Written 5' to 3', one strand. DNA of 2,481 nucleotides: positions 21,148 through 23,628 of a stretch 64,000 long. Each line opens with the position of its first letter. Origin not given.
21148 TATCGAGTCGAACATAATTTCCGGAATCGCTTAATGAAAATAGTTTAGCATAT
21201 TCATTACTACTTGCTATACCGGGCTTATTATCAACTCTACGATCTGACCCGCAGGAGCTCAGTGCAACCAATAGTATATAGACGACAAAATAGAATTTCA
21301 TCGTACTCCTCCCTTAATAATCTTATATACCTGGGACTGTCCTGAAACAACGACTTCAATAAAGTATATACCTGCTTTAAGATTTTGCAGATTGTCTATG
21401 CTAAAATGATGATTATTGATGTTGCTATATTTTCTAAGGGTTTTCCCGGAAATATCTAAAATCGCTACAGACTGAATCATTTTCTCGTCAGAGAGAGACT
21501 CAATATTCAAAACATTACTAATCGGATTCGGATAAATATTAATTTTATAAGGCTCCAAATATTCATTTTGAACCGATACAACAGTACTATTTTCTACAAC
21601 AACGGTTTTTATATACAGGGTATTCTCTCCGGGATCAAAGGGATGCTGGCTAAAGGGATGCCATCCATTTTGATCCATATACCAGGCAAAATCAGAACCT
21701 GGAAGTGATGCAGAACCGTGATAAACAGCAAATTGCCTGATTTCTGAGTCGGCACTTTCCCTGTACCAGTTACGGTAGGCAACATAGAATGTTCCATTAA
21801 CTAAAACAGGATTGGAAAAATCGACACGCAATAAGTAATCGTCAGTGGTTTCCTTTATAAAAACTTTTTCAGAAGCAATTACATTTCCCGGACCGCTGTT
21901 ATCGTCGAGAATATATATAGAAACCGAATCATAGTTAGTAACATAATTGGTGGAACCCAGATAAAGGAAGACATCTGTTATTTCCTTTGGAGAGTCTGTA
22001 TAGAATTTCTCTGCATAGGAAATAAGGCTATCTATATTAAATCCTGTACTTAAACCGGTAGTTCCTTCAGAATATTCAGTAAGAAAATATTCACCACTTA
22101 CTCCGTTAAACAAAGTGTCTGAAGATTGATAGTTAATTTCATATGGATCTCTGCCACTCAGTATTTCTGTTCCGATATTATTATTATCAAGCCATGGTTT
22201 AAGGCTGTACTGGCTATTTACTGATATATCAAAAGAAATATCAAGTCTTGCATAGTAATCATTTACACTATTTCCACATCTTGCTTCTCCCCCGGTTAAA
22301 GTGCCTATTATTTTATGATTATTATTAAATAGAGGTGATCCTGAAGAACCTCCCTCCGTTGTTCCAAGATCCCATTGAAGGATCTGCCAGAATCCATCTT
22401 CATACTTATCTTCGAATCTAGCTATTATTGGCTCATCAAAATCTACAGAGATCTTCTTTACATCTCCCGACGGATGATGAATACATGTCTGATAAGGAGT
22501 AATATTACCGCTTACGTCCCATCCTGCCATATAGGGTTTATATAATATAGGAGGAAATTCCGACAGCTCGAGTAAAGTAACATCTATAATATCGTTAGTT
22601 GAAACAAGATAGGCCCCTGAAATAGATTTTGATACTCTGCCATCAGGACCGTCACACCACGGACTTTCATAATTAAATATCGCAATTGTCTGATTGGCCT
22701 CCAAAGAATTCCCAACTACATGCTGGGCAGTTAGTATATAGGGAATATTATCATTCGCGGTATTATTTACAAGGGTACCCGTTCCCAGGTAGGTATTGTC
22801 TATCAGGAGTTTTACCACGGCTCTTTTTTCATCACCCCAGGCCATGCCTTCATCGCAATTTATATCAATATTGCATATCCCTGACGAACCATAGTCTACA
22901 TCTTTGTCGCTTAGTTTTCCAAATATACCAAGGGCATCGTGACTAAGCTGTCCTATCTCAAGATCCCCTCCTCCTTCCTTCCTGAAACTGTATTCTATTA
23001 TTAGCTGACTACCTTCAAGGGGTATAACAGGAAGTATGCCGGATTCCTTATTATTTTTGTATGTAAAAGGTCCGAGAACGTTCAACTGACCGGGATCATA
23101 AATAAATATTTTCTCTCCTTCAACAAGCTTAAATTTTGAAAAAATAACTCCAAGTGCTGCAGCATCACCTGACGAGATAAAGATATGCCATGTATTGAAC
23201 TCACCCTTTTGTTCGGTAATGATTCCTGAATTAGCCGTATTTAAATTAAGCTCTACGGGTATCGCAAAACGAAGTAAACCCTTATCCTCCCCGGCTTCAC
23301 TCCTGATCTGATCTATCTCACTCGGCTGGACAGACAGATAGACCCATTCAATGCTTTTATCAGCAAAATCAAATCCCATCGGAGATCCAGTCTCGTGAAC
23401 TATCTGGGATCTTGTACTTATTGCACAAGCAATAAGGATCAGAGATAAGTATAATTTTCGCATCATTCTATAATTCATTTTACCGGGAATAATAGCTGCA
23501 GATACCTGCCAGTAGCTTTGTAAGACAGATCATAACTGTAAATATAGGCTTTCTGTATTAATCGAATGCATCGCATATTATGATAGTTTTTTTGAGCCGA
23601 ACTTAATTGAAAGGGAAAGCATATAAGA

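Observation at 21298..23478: T9SS-secreted S1 serine peptidase embedded in a B12-riboswitch-controlled btuB-btuFCD operon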

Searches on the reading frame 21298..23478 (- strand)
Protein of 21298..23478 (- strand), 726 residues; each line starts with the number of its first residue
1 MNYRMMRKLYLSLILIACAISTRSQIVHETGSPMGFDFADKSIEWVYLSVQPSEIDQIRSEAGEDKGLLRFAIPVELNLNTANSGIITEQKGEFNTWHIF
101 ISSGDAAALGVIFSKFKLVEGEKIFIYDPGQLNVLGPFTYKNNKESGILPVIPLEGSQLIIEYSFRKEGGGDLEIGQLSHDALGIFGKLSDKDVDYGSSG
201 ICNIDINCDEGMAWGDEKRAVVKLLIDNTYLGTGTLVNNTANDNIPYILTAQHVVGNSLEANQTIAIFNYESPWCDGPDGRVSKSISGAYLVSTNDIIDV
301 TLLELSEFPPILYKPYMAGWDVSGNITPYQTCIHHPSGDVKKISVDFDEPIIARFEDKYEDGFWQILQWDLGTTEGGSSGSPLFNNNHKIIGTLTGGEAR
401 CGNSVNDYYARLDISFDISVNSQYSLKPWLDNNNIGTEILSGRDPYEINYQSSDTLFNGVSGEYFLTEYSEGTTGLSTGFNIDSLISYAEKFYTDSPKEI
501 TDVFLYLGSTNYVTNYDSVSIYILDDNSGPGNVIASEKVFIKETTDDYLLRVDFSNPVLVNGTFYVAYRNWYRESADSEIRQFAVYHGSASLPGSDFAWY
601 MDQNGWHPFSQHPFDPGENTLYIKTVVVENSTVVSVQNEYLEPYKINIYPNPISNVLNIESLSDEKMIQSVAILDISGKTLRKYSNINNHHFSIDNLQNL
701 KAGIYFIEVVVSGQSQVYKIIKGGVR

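Call 4: search_protein_families(library=pfam, proteins=[window:21298-23478:-], max_evalue=0.01)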
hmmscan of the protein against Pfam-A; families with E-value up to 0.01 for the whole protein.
window:21298-23478:- (726 aa): 4 families
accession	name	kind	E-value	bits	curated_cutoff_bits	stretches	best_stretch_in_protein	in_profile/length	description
PF18962.6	Por_Secre_tail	-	1.2e-11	45.1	27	1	648-721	1-74/75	Secretion system C-terminal sorting domain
PF13365.12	Trypsin_2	-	6.9e-09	37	27.6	1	232-392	1-143/144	Trypsin-like peptidase domain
PF00089.32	Trypsin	-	0.00072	19.9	20.6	0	374-412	175-213/220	Trypsin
PF00949.27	Peptidase_S7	-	0.0081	16.5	20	0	375-393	94-112/131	Peptidase S7, Flavivirus NS3 serine protease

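Call 5: search_protein_families(library=ncbifam, proteins=[window:21298-23478:-], max_evalue=0.01)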
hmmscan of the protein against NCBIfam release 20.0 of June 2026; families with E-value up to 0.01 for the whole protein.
window:21298-23478:- (726 aa): 3 families
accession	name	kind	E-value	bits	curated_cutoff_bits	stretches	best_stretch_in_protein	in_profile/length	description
TIGR04183.1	Por_Secre_tail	domain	1.3e-11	44.3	23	1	648-722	1-71/72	T9SS type A sorting domain-containing protein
NF038113.1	T9SSA_dep_M36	equivalog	7.1e-08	31.1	885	1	635-721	782-867/869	T9SS-dependent M36 family metallopeptidase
NF033708.1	T9SS_Cterm_ChiA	domain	6.4e-05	22.8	40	1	668-721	1-54/55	T9SS sorting signal type C domain-containing protein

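Call 6: search_solved_structures(query=window:21298-23478:-, max_evalue=1, show_alignments=2)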
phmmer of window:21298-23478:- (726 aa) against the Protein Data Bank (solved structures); distinct sequences matched with E-value up to 1: 11.
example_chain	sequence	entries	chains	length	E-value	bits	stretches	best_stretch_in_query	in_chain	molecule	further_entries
4nsv_A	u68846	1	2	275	4.6e-31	110.9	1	197-444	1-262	Lysyl endopeptidase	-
4nsy_A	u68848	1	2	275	5e-31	110.8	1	197-444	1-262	Lysyl endopeptidase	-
1arb_A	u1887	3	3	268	1.6e-28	102.5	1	197-444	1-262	ACHROMOBACTER PROTEASE I | Protease 1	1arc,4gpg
9omd_A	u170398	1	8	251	1.8e-13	52.8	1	196-411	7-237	Lysyl endopeptidase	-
1wcz_A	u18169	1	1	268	0.0021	19.5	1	347-399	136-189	Glutamyl endopeptidase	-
1qy6_A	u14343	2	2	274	0.0022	19.4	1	347-399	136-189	serine protease | V8 protease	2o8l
6tya_A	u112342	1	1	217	0.014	16.8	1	365-404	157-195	Glutamyl endopeptidase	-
6u1b_A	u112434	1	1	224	0.014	16.7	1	365-404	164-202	Glutamyl endopeptidase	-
4jcn_A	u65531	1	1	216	0.022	16.1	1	365-404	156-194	Glutamyl endopeptidase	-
2as9_A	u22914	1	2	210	0.024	15.9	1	366-407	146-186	serine protease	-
8qb1_A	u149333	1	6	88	0.069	14.5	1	656-722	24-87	Mirolase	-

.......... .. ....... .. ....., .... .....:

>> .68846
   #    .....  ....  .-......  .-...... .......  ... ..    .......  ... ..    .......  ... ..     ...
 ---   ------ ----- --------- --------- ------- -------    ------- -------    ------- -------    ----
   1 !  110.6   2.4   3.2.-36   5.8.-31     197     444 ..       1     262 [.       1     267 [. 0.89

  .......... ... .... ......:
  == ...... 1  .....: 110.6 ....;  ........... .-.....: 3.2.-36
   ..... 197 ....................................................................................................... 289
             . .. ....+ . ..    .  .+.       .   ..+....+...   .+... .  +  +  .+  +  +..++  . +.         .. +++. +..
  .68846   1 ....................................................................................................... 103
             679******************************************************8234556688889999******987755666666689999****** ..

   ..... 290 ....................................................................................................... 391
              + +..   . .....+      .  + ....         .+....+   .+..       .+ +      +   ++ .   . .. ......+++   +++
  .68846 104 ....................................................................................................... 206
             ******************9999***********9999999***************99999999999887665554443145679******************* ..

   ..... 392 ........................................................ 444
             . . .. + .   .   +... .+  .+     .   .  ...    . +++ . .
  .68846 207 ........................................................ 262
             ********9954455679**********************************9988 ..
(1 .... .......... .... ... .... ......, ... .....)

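Call 7: find_homologous_proteins(query=window:21298-23478:-)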
Query window:21298-23478:- (726 aa): 2901 proteins with E <= 0.001 among 8000 candidates; the best 120 are listed.
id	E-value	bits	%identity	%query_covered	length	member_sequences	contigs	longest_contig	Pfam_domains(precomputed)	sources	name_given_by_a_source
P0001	0.0e+0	1557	94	100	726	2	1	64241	PF13365.13,PF18962.8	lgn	-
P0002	0.0e+0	1185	71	99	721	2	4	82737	PF13365.13,PF18962.8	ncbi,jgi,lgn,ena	-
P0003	0.0e+0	1143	70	97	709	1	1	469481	PF13365.13,PF18962.8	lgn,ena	-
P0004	0.0e+0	1103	66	100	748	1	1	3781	PF13365.13,PF18962.8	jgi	jgi:hypothetical protein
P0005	0.0e+0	1021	61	99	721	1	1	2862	PF13365.13,PF18962.8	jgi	-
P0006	2.1e-296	1003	61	99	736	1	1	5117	PF13365.13,PF18962.8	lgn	-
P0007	1.4e-261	888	70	74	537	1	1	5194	PF13365.13,PF18962.8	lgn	-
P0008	6.0e-227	773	50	97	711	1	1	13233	PF13365.13,PF18962.8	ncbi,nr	ncbi:MAG: T9SS type A sorting domain-containing protein [Bacteroidales bacterium]|nr:T9SS type A sor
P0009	3.4e-221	754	47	99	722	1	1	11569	PF13365.13,PF18962.8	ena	-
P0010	3.0e-220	751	48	96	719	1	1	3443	PF18962.8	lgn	-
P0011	1.8e-218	745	48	97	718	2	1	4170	PF13365.13,PF18962.8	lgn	-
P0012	6.0e-207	707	46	99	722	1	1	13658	PF13365.13,PF18962.8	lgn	-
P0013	1.6e-206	706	46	99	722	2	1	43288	PF13365.13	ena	-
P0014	2.5e-206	705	48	99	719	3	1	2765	PF13365.13,PF18962.8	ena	-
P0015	3.7e-204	698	47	96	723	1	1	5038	PF13365.13,PF18962.8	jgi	-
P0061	2.9e-170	586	41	96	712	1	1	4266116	PF13365.13,PF18962.8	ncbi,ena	-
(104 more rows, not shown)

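Call 10: find_related_loci(query=A1, collection=genome_contigs, flank=10000)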
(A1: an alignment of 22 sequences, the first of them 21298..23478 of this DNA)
Query A1 (726 aa) in genome_contigs; peptide patterns used: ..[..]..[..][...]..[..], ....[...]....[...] (x = any residue, [..] = any of these).
600 stretches matched a pattern (row limit reached: there are more); 583 encode a relative of the query (tblastn E <= 1e-3); the best 80 are kept; 80 distinct loci.
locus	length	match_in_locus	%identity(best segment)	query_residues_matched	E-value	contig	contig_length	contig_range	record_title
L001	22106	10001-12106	48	20-722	0e+0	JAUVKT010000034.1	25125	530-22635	MAG: Bacteroidales bacterium isolate CSMAG_487 CSMAG_487_k141_2411152_length_25125_cov_20.4697, whole genome shotgun seq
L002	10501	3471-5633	42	6-724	0e+0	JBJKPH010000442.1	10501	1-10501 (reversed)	MAG: Bacteroidales bacterium isolate Bin_117 S1Ck127_2945553_flag_1_multi_6.0000_len_10501, whole genome shotgun sequenc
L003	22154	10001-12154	41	8-726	0e+0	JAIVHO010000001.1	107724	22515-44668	MAG: Bacteroidales bacterium isolate MAG2 MTG2_46, whole genome shotgun sequence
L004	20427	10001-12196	41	2-722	3e-176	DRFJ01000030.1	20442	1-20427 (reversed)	MAG TPA_asm: Bacteroidetes bacterium isolate HyVt-32 Ga0136651_10000572, whole genome shotgun sequence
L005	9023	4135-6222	42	24-721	8e-173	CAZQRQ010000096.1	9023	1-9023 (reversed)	MAG TPA_asm: uncultured Rikenellaceae bacterium isolate binchicken_co129_174 genome assembly, contig: NODE_25080_length_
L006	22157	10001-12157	42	7-721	8e-178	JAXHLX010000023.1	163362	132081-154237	MAG: Bacteroidales bacterium isolate Salar_de_Ascotan_soil_MAG_ASO36 contig_3690_polypolish, whole genome shotgun sequen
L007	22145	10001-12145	39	5-721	2e-161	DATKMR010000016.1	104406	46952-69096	MAG TPA_asm: Bacteroidales bacterium isolate SMAG_U14716 k141_2940687, whole genome shotgun sequence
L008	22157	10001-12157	39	2-721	1e-157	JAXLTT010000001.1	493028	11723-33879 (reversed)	MAG: Bacteroidales bacterium isolate STL-BAC11 C3.122.fa-1, whole genome shotgun sequence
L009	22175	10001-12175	37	4-726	1e-154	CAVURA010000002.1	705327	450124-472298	MAG: uncultured Bacteroidales bacterium isolate MFD01299.bin.1.197 genome assembly, contig: contig_12405, whole genome s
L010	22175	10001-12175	37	4-726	3e-152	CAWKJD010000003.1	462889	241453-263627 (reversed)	MAG: uncultured Bacteroidales bacterium isolate MFD01872.bin.1.312 genome assembly, contig: contig_111969, whole genome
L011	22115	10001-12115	37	8-710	3e-150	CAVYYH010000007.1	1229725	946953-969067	MAG: uncultured Bacteroidales bacterium isolate MFD02979.bin.1.67 genome assembly, contig: contig_59964, whole genome sh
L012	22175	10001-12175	37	4-726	5e-149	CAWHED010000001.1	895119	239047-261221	MAG: uncultured Bacteroidales bacterium isolate MFD00905.bin.1.160 genome assembly, contig: contig_1120, whole genome sh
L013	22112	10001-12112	39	2-705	2e-146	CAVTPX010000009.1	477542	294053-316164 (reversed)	MAG: uncultured Bacteroidales bacterium isolate MFD00905.bin.1.96 genome assembly, contig: contig_34796, whole genome sh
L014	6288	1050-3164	37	8-710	2e-144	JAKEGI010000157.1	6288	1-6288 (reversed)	MAG: Bacteroidales bacterium isolate PMV_4.124 PMV_4.124.k101_1906226, whole genome shotgun sequence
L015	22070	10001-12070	37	43-726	4e-141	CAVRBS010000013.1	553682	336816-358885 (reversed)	MAG: uncultured Bacteroidales bacterium isolate MFD00032.bin.3.335 genome assembly, contig: contig_24555, whole genome s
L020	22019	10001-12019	36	56-721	2e-131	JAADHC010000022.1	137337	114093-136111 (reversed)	MAG: Chlorobiota bacterium isolate M_MetaBat.158 contig-127_25, whole genome shotgun sequence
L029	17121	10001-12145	35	5-718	8e-112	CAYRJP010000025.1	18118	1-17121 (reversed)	MAG TPA_asm: uncultured Bacteroidales bacterium isolate binchicken_co67_258 genome assembly, contig: NODE_3117_length_18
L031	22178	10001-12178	33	10-720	5e-107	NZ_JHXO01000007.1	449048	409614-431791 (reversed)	Prolixibacter bellariivorans ATCC BAA-1284 T426DRAFT_scaffold00005.5_C, whole genome shotgun sequence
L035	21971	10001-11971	34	71-726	3e-102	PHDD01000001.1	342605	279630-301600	MAG: Bacteroidetes bacterium HGW-Bacteroidetes-4 08E140C01_z5_2013_Ig3399_v2_scaffold_12, whole genome shotgun sequence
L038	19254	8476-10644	31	4-720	2e-99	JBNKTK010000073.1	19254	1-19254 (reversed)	MAG: Mangrovibacterium sp. isolate A2.bin.25.strict NODE_74_length_19254_cov_4.372530, whole genome shotgun sequence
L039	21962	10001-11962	31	69-719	3e-99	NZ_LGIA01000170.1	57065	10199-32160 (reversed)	Sunxiuqinia dokdonensis strain DH1 contig00170, whole genome shotgun sequence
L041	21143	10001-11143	46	70-446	4e-98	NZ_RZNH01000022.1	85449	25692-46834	Marinifilum caeruleilacunae strain JC070 scaffold_21, whole genome shotgun sequence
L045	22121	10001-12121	31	4-709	6e-98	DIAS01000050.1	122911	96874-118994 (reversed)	MAG TPA_asm: Bacteroidales bacterium UBA5072 UBA5072_contig_2811, whole genome shotgun sequence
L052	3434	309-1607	41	19-445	3e-94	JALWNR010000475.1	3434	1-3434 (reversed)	MAG: Bacteroidales bacterium isolate M17_metabat2_scaf2bin.272 M17_NODE_42285_length_3434_cov_2.351376, whole genome sho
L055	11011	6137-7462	40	1-445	5e-92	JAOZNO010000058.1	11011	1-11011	MAG: Bacteroidales bacterium isolate GMC4.concoct.210_sub GMC4_8464_length_11011_cov_6.785597, whole genome shotgun sequ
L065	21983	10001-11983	33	4-670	6e-89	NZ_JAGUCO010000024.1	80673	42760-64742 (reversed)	Carboxylicivirga linearis strain FB218 scaffold_24_length=80674, whole genome shotgun sequence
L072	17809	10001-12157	32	7-721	1e-86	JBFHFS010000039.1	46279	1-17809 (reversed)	MAG: Marinilabiliaceae bacterium isolate Mix_sand07.2021.05.G.133 k141_618290_length_46279_cov_56.0341, whole genome sho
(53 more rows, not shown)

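Call 18: search_protein_families(library=pfam, proteins=[L003:8849-9922:+, L003:5142-5900:+, L001:7198-9831:+, L004:7754-9970:+, L001:6131-7162:+, L001:4036-6030:+, L031:1009-2214:+, L031:3796-4728:+, L031:103-936:+], max_evalue=0.001)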
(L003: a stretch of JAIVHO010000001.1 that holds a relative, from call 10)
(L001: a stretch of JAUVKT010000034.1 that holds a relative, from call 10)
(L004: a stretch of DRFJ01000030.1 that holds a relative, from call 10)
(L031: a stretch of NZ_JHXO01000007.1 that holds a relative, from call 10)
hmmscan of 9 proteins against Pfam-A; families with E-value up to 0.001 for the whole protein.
L003:8849-9922:+ (357 aa): 1 family
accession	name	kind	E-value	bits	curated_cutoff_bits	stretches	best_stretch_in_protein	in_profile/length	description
PF16819.11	DUF5074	-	2.5e-20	73.3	27.2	1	40-281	1-263/353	Domain of unknown function (DUF5074)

L003:5142-5900:+ (252 aa): 1 family
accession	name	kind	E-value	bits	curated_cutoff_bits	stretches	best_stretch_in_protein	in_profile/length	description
PF14717.12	DUF4465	-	4.3e-42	144.9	25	1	73-244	2-176/176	Domain of unknown function (DUF4465)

L001:7198-9831:+ (877 aa): 2 families
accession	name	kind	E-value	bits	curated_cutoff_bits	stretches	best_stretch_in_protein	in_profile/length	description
PF01841.26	Transglut_core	-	6.6e-25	87.9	23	2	141-233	5-105/108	Transglutaminase-like superfamily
PF02369.22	Big_1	-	0.00034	21.1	34.9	1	291-337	18-64/93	Bacterial Ig-like domain (group 1)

L004:7754-9970:+ (738 aa): 2 families
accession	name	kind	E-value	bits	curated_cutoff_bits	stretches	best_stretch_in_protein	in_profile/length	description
PF07971.18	Glyco_hydro_92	-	4.8e-182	606.5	24.6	1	274-736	1-463/464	Glycosyl hydrolase family 92 catalytic domain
PF17678.7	Glyco_hydro_92N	-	2.1e-72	244.2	34.5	1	35-268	1-236/236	Glycosyl hydrolase family 92 N-terminal domain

L001:6131-7162:+ (343 aa): 2 families
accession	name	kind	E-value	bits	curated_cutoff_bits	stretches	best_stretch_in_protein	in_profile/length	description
PF13377.12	Peripla_BP_3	-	8.2e-13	49.2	26.5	1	181-341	6-167/167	Periplasmic binding protein-like domain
PF00356.27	LacI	-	2.2e-08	34.2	27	1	6-52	1-44/46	Bacterial regulatory proteins, lacI family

L001:4036-6030:+ (664 aa): 2 families
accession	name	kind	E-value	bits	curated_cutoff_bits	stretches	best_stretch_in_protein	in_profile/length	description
PF02096.25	60KD_IMP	-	1.7e-52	178.2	35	1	424-621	1-162/163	60Kd inner membrane protein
PF14849.12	YidC_periplas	-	3.2e-22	80.2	24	1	134-409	2-280/283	YidC periplasmic domain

L031:1009-2214:+ (401 aa): 1 family
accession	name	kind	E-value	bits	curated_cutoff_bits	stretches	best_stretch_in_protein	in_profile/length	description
PF00871.23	Acetate_kinase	-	1.7e-159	531.1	22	1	2-391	1-391/392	Acetokinase family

L031:3796-4728:+ (310 aa): 1 family
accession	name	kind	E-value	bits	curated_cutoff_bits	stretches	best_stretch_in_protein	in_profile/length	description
PF01515.24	PTA_PTB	-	6.9e-43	147.7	24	1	85-306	101-319/319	Phosphate acetyl/butaryl transferase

L031:103-936:+ (277 aa): 2 families
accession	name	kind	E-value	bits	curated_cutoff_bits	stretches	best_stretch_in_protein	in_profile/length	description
PF02737.24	3HCDH_N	-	2.7e-30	106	22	1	3-161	27-179/180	3-hydroxyacyl-CoA dehydrogenase, NAD binding domain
PF00725.27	3HCDH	-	9.1e-26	90.7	22.1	1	165-260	2-97/97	3-hydroxyacyl-CoA dehydrogenase, C-terminal domain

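Call 27: search_protein_families(library=pfam, proteins=[L031:5872-7137:+, L031:9411-9914:-, L029:6982-9789:-, L045:12241-15552:+, L020:1159-3165:-, L003:5904-6878:+, L001:15815-17194:+, L007:18991-19683:-, L001:13648-14583:+, L031:7549-9408:+], max_evalue=0.001)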
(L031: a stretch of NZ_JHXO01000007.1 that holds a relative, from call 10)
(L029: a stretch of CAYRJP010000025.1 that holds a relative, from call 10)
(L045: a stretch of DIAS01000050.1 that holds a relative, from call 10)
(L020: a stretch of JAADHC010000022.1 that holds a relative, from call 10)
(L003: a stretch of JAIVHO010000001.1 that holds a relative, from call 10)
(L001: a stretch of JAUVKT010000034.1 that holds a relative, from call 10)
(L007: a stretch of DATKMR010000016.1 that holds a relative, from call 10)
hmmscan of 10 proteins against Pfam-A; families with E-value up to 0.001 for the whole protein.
L031:5872-7137:+ (421 aa): 1 family
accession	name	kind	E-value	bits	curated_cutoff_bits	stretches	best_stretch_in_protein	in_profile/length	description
PF00999.27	Na_H_Exchanger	-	8.2e-18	64.8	26.2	1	37-409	2-370/375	Sodium/hydrogen exchanger, transmembrane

L031:9411-9914:- (167 aa): 1 family
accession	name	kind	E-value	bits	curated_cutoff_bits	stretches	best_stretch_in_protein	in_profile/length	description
PF08915.16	tRNA-Thr_ED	-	8.5e-37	126.7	30.2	1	31-165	1-135/137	Archaea-specific editing domain of threonyl-tRNA synthetase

L029:6982-9789:- (935 aa): 7 families
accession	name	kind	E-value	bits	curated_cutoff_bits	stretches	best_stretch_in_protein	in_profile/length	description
PF00072.30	Response_reg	-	1.3e-21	77.3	30.2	1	817-925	1-107/111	Response regulator receiver domain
PF00512.31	HisKA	-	1e-17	64.3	26.9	1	566-631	2-66/66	His Kinase A (phospho-acceptor) domain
PF08448.16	PAS_4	-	1.2e-11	45.3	23.1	1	438-546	2-109/110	PAS fold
PF02518.31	HATPase_c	-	1.7e-08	35.3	26.4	1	683-792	2-110/111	Histidine kinase-, DNA gyrase B-, and HSP90-like ATPase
PF13426.13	PAS_9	-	3.9e-07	30.7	27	1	441-544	1-103/103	PAS domain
PF00989.32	PAS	-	0.00033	21.1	22.6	0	434-542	4-113/113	PAS fold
PF00497.25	SBP_bac_3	-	0.00077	19.7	26.4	0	133-234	97-130/132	Bacterial extracellular solute-binding proteins, family 3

L045:12241-15552:+ (1103 aa): 9 families
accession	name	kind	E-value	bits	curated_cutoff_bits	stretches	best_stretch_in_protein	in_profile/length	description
PF07719.23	TPR_2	-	2.4e-38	127.5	27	0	872-903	3-34/34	Tetratricopeptide repeat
PF00515.34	TPR_1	-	3e-26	90.6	27.8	0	439-463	10-34/34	Tetratricopeptide repeat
PF13181.12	TPR_8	-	1.2e-19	69.2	25.7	0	558-584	7-33/34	Tetratricopeptide repeat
PF14559.12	TPR_19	-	1.1e-11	45.3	25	0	440-473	1-34/68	Tetratricopeptide repeat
PF13428.12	TPR_14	-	2.2e-11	43.7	23.5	0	557-593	6-42/44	Tetratricopeptide repeat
PF13414.12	TPR_11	-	2.5e-10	40.3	26.8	0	183-218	1-36/42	TPR repeat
PF13432.12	TPR_16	-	5.5e-09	36.7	32.7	0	683-714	2-33/65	Tetratricopeptide repeat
PF13424.12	TPR_12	-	7.3e-06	26.5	30.1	0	179-212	6-38/77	Tetratricopeptide repeat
PF13371.12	TPR_9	-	0.00018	21.9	35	0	681-715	32-66/73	Tetratricopeptide repeat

L020:1159-3165:- (668 aa): 9 families
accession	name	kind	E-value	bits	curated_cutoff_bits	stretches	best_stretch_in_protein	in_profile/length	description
PF01653.23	DNA_ligase_aden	-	2.9e-87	292.8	27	1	71-316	3-253/253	NAD-dependent DNA ligase adenylation domain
PF03120.22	DNA_ligase_OB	-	8.4e-33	112.5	32.9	1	319-395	1-77/79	NAD-dependent DNA ligase OB-fold domain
PF12826.13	HHH_2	-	7.8e-26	90.5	27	1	508-571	1-64/64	Helix-hairpin-helix motif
PF00533.33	BRCT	-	1.3e-18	67.4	21.3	1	591-664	3-76/78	BRCA1 C Terminus (BRCT) domain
PF14520.12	HHH_5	-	5.2e-14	52.9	27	2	513-558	5-51/57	Helix-hairpin-helix domain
PF03119.21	DNA_ligase_ZBD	-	8.3e-11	42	25.8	1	406-431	2-26/27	NAD-dependent DNA ligase C4 zinc finger domain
PF22745.1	Nlig-Ia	-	8.8e-10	39.6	27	1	8-57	4-53/92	DNA ligase-like, N-terminal NAD+-binding domain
PF00633.29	HHH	-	7.1e-06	26.1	24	1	532-559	1-28/30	Helix-hairpin-helix motif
PF12738.14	PTCB-BRCT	-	3.2e-05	24.3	22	1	605-658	8-60/63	twin BRCT domain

L003:5904-6878:+ (324 aa): 1 family
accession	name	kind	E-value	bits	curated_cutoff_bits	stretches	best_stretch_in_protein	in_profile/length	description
PF18962.6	Por_Secre_tail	-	1.3e-09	38.7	27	1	253-317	1-69/75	Secretion system C-terminal sorting domain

L001:15815-17194:+ (459 aa): 1 family
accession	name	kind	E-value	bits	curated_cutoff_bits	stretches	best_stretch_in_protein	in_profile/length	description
PF03631.20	Virul_fac_BrkB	-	1.2e-53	182.9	33.7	1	60-317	2-257/259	Virulence factor BrkB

L007:18991-19683:- (230 aa): 1 family
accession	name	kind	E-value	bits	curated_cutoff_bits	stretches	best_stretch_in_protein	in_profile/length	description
PF04029.19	2-ph_phosp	-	2.8e-46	157.9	26.4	1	14-169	11-167/226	2-phosphosulpholactate phosphatase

L001:13648-14583:+ (311 aa): 2 families
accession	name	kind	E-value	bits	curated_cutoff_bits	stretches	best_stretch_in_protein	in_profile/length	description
PF00535.33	Glycos_transf_2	-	1.6e-12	48.2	23.3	1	11-174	1-166/168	Glycosyl transferase family 2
PF10111.15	Glyco_tranf_2_2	-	0.00031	20.8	27.3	1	39-114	30-104/276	Glycosyltransferase like family 2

L031:7549-9408:+ (619 aa): 2 families
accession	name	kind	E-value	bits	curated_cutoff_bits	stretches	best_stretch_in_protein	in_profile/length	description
PF16586.11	DUF5060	-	4e-21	75.5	27.2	1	33-114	2-69/70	Domain of unknown function (DUF5060)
PF12904.13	Collagen_bind_2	-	8.6e-08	32.4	22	1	527-615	3-91/92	Putative collagen-binding domain of a collagenase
